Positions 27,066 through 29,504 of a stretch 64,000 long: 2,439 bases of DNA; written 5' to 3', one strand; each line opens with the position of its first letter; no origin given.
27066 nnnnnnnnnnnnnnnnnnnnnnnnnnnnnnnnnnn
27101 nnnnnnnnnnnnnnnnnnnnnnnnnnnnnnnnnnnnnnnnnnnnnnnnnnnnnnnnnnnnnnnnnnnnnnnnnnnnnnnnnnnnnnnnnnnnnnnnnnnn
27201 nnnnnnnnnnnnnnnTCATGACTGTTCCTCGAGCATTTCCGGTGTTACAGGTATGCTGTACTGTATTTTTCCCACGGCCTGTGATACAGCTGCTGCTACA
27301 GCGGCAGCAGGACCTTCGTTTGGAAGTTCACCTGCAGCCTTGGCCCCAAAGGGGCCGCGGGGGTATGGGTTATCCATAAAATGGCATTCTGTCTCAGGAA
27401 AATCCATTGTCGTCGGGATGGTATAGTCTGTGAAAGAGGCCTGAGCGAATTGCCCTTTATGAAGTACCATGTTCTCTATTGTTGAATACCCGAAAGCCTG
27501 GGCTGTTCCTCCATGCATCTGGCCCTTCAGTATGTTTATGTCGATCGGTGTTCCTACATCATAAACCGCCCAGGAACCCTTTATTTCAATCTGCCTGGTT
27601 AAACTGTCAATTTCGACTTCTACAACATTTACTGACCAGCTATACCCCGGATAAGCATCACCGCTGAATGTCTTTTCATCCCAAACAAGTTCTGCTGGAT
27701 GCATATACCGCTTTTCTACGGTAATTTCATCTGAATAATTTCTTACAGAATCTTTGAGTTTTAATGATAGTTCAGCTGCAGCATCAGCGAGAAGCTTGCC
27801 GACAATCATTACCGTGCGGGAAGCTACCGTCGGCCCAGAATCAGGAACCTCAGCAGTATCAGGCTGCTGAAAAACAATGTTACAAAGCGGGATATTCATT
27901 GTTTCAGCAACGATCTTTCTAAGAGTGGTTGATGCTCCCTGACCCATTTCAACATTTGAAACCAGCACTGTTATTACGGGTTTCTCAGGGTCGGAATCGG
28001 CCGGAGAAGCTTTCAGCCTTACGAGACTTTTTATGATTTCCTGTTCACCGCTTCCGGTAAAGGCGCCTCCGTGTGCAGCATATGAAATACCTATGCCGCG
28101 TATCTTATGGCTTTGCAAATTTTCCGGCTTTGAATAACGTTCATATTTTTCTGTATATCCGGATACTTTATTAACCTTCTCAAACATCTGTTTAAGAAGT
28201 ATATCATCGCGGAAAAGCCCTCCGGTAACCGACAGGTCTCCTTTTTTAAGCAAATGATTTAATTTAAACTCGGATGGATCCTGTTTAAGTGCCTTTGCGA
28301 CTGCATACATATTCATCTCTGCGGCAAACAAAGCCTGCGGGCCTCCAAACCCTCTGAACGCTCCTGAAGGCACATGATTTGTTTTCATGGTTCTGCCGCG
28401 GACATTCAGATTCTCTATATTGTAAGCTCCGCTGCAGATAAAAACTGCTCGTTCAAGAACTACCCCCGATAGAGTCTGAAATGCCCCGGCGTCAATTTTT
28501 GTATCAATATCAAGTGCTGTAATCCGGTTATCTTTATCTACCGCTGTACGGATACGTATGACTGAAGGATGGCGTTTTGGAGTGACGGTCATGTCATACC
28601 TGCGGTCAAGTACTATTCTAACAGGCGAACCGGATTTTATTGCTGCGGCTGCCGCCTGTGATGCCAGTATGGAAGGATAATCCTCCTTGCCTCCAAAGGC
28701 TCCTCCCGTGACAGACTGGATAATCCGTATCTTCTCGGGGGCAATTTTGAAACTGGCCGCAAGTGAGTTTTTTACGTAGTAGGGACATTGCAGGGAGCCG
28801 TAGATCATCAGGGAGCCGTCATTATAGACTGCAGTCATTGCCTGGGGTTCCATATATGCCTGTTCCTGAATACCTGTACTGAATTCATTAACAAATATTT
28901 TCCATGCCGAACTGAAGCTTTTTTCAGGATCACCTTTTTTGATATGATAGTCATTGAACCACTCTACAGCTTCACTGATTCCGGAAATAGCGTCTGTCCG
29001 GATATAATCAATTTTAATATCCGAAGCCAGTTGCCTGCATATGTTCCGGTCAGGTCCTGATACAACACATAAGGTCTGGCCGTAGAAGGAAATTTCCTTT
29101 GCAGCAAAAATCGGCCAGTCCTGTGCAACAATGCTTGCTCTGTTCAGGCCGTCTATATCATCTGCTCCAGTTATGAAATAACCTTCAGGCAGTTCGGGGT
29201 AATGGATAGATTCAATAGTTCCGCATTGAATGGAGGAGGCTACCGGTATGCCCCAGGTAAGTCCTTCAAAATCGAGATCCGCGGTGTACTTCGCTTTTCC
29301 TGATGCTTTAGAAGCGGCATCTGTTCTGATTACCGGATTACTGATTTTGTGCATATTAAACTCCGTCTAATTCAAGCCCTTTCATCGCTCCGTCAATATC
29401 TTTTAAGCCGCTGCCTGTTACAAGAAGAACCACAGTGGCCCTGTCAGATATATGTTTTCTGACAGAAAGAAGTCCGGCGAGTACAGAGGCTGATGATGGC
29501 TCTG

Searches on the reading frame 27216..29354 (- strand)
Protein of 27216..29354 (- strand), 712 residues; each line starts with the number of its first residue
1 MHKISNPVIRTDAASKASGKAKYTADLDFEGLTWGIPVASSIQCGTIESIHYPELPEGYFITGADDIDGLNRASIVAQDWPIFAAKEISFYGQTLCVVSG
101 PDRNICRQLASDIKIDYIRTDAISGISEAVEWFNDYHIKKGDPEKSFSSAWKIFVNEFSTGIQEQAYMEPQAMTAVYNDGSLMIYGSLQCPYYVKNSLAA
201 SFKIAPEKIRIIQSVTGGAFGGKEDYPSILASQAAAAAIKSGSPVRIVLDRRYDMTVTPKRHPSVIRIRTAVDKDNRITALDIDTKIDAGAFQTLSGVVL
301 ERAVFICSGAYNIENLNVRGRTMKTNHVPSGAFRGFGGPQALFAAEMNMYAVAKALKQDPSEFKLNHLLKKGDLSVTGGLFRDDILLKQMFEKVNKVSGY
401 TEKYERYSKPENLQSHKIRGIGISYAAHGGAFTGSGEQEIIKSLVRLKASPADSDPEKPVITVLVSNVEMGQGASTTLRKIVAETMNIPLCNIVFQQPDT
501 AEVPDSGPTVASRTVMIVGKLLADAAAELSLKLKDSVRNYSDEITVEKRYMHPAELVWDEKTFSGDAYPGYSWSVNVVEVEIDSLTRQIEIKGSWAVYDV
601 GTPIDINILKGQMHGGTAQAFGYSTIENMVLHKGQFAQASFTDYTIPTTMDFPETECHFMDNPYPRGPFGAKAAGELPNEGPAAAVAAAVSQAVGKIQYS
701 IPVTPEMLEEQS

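Call 25: search_protein_families(library=ncbifam, proteins=[window:27216-29354:-], max_evalue=1e-10)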
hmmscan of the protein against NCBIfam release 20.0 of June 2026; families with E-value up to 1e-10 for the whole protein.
window:27216-29354:- (712 aa): 13 families
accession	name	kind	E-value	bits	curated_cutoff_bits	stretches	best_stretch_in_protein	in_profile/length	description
TIGR03196.1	pucD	equivalog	1.9e-93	314.2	783.65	2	4-542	3-551/763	xanthine dehydrogenase subunit D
TIGR03311.1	Se_dep_XDH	equivalog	2e-88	297.5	830.45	1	3-703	161-841/848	selenium-dependent xanthine dehydrogenase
TIGR02965.1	xanthine_xdhB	equivalog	2.2e-86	290.6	849.5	2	13-535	10-534/758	xanthine dehydrogenase molybdopterin binding subunit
NF043082.1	XdhA_XDHase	equivalog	1e-84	285.1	780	2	87-539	97-551/758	xanthine dehydrogenase subunit XdhA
TIGR03194.1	4hydrxCoA_A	equivalog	3.9e-81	273.6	994.55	2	10-533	3-529/746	4-hydroxybenzoyl-CoA reductase subunit alpha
NF007426.0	PRK09970.1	equivalog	5.2e-80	269.5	916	2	3-540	5-555/761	xanthine dehydrogenase molybdenum-binding subunit XdhA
NF045668.1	pterin_aldehy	equivalog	8.3e-80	269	1100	1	9-708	180-900/905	molybdopterin-dependent aldehyde oxidoreductase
NF041018.1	glyceraldDH_alpha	equivalog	2.1e-72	244.7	790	2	5-538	4-548/741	glyceraldehyde dehydrogenase subunit alpha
NF040766.1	CODH_aero_grp5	exception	1.1e-54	185.9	950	2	83-532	96-552/785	aerobic carbon-monoxide dehydrogenase large subunit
NF041671.1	peri_hyde_PaoC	equivalog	2.6e-52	178.2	1180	1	4-705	18-724/735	aldehyde oxidoreductase molybdenum-binding subunit PaoC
TIGR02969.1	mam_aldehyde_ox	subfamily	2.6e-52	177.6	1912.3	1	4-658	576-1241/1330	aldehyde oxidase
TIGR02416.1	CO_dehy_Mo_lg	equivalog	1.3e-48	165.8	991.15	2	180-563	203-582/770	aerobic carbon-monoxide dehydrogenase large subunit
TIGR03313.1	Se_sel_red_Mo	hypoth_equivalog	2.6e-40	137.9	1101.9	2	137-363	358-582/951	molybdopterin-dependent oxidoreductase Mo/Fe-S-binding subunit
